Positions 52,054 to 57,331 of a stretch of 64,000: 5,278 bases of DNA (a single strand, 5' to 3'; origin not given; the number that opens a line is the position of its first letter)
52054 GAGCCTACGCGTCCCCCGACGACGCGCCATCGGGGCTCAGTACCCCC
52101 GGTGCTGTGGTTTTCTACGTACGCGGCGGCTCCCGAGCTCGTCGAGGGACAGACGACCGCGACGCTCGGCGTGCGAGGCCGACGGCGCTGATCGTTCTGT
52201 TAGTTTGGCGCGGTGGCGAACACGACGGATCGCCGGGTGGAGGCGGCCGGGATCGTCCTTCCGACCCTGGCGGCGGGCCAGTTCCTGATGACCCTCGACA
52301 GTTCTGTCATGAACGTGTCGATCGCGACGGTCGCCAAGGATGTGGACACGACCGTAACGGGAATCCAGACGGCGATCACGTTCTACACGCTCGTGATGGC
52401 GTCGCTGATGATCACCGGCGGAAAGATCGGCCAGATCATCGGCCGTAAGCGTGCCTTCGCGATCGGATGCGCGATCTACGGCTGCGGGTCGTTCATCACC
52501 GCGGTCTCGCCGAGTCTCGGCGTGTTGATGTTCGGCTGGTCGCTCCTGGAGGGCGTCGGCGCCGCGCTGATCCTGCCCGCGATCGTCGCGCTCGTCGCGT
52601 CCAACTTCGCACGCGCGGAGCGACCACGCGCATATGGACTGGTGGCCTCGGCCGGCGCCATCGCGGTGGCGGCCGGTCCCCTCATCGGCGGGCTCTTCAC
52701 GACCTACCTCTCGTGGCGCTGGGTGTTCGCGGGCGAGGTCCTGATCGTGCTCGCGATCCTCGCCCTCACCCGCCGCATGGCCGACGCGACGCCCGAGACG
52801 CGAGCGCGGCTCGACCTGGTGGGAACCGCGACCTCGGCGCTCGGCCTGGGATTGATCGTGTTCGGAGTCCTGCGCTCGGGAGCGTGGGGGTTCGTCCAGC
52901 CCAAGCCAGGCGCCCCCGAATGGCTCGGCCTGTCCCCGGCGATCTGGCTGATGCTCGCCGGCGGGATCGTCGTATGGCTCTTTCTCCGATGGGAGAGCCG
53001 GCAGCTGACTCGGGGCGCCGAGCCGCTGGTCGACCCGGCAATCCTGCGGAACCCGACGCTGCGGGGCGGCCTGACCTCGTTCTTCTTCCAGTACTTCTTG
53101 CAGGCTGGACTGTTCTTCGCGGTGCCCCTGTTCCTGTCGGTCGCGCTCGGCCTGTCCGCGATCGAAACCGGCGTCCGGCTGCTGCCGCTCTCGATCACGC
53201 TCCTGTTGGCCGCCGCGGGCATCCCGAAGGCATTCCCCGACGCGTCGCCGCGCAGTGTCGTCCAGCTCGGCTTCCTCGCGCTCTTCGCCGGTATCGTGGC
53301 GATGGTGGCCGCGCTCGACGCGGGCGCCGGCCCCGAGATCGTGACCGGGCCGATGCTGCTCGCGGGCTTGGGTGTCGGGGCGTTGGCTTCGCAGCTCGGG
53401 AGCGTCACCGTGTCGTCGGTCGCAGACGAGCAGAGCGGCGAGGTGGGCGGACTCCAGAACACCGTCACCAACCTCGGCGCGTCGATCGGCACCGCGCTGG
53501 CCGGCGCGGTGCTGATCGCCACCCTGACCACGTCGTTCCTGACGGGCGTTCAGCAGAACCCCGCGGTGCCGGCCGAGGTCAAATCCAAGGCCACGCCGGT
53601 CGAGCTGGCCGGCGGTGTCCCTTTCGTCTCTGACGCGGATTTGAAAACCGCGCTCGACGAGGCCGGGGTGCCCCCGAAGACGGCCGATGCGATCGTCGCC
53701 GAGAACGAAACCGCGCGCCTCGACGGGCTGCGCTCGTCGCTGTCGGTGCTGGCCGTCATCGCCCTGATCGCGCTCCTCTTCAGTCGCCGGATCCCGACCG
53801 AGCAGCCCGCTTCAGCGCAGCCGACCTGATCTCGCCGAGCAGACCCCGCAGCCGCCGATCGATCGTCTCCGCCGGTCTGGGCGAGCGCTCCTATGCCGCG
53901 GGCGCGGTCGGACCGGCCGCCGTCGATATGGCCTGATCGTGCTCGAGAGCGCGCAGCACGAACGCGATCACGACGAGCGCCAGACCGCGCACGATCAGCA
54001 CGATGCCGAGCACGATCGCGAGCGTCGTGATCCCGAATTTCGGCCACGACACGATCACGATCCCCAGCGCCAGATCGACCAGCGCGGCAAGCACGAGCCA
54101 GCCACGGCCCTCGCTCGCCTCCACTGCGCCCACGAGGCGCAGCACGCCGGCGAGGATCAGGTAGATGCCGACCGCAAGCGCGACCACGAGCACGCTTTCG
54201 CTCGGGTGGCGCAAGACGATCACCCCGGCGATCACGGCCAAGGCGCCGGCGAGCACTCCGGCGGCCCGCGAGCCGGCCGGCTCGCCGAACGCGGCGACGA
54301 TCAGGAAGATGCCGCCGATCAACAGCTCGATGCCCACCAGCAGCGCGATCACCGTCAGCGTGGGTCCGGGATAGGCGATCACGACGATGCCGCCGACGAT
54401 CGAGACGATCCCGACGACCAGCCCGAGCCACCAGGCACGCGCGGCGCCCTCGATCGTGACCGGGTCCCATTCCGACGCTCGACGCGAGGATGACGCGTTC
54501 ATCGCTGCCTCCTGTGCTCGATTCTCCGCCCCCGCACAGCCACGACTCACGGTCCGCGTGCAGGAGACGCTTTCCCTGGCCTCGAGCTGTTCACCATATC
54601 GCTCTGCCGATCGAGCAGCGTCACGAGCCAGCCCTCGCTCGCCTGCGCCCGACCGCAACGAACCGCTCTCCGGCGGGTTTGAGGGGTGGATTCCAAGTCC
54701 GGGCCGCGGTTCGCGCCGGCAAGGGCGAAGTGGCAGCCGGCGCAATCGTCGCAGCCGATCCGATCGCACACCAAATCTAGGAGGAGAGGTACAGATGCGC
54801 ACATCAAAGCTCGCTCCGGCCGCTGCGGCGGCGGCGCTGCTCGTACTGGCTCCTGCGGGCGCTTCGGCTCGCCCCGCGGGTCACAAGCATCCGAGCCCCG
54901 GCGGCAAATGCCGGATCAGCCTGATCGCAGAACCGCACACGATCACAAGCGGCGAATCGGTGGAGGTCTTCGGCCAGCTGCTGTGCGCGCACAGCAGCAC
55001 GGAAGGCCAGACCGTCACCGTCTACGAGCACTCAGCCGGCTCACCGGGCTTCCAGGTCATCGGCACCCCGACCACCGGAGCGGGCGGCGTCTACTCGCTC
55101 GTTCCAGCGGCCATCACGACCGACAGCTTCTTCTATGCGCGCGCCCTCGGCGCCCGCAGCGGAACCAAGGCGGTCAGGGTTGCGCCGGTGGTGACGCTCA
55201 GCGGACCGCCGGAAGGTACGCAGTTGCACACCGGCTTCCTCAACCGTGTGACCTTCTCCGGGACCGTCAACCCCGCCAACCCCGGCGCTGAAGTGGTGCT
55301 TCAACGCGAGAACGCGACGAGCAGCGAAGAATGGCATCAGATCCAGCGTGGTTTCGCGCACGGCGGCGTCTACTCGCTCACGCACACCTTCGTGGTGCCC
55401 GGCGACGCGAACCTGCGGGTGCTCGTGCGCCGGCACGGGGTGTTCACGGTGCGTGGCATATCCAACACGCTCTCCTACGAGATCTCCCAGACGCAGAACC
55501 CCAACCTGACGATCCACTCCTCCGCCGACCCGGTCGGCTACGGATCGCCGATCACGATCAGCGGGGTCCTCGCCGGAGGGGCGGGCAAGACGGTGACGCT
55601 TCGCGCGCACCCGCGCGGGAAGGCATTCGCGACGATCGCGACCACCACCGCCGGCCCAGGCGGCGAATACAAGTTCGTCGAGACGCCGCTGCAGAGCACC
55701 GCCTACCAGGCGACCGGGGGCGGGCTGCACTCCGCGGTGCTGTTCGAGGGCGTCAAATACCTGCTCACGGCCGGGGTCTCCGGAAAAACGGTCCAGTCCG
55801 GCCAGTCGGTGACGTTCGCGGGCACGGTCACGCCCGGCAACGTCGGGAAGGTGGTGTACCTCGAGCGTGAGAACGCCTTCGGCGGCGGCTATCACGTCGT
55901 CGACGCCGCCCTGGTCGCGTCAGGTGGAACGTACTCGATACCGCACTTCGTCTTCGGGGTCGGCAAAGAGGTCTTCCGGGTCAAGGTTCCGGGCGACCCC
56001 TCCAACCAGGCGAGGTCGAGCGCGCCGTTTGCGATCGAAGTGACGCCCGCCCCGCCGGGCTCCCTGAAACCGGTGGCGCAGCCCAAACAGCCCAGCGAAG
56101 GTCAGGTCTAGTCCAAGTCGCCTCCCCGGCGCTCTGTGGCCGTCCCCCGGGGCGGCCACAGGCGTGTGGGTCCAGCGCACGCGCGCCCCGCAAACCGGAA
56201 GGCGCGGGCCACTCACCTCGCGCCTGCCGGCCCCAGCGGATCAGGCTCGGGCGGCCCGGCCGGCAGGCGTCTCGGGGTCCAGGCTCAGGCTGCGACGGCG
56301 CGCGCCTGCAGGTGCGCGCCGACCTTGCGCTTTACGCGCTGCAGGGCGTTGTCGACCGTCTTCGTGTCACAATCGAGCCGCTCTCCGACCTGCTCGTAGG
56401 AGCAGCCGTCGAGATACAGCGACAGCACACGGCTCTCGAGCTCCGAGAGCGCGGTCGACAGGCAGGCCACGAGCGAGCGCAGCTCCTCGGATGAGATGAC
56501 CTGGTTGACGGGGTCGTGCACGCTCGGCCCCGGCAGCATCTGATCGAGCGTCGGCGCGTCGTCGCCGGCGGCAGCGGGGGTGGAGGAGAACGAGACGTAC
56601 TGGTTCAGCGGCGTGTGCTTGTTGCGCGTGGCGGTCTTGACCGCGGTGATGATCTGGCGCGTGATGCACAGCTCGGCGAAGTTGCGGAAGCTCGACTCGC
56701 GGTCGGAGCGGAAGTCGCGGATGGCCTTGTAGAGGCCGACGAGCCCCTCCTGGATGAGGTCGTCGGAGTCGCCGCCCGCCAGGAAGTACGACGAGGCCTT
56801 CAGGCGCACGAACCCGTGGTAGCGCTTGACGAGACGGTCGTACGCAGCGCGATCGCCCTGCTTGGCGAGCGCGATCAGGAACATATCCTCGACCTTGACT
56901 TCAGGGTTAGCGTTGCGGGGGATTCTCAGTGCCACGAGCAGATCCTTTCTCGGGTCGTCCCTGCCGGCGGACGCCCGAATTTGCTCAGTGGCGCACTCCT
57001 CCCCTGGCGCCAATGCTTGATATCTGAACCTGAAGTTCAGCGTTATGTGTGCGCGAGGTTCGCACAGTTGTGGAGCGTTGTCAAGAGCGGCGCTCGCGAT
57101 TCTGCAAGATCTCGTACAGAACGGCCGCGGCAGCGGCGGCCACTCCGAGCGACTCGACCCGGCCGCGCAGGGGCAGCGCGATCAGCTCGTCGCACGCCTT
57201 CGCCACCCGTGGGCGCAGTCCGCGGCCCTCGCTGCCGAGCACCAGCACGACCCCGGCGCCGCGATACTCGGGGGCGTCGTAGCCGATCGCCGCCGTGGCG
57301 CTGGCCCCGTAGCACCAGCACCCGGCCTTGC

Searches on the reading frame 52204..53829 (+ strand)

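Call 24: search_protein_families(library=pfam, proteins=[window:52204-53829:+], max_evalue=0.00001)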
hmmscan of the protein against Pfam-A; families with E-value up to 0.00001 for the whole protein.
window:52204-53829:+ (541 aa): 2 families
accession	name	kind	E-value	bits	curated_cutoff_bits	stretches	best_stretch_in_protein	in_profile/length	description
PF07690.21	MFS_1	-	2.1e-36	126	33.4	1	22-430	1-347/347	Major Facilitator Superfamily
PF05977.19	MFS_3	-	3.2e-06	26.3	27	1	41-207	34-205/524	Transmembrane secretion effector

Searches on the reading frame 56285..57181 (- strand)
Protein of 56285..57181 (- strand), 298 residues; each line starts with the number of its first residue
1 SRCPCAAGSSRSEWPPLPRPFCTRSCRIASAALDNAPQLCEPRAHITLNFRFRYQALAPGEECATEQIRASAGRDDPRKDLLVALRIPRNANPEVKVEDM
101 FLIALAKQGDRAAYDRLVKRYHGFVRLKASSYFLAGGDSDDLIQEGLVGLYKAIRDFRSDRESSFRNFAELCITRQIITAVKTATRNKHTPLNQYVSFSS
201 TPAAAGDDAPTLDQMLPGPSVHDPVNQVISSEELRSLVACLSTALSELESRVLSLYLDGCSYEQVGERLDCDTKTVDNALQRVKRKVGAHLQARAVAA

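Call 24: search_protein_families(library=pfam, proteins=[window:56285-57181:-], max_evalue=0.00001)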
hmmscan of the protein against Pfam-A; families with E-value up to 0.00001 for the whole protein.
window:56285-57181:- (298 aa): 3 families
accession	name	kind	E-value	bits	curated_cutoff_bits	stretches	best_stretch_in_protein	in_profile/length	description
PF04542.20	Sigma70_r2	-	2.5e-13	50.1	24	1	117-186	1-70/71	Sigma-70 region 2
PF08281.18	Sigma70_r4_2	-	1.2e-08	34.9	25.7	1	243-286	9-53/54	Sigma-70, region 4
PF00196.25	GerE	-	4.5e-06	26.6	23.5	1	244-296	2-54/57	Bacterial regulatory proteins, luxR family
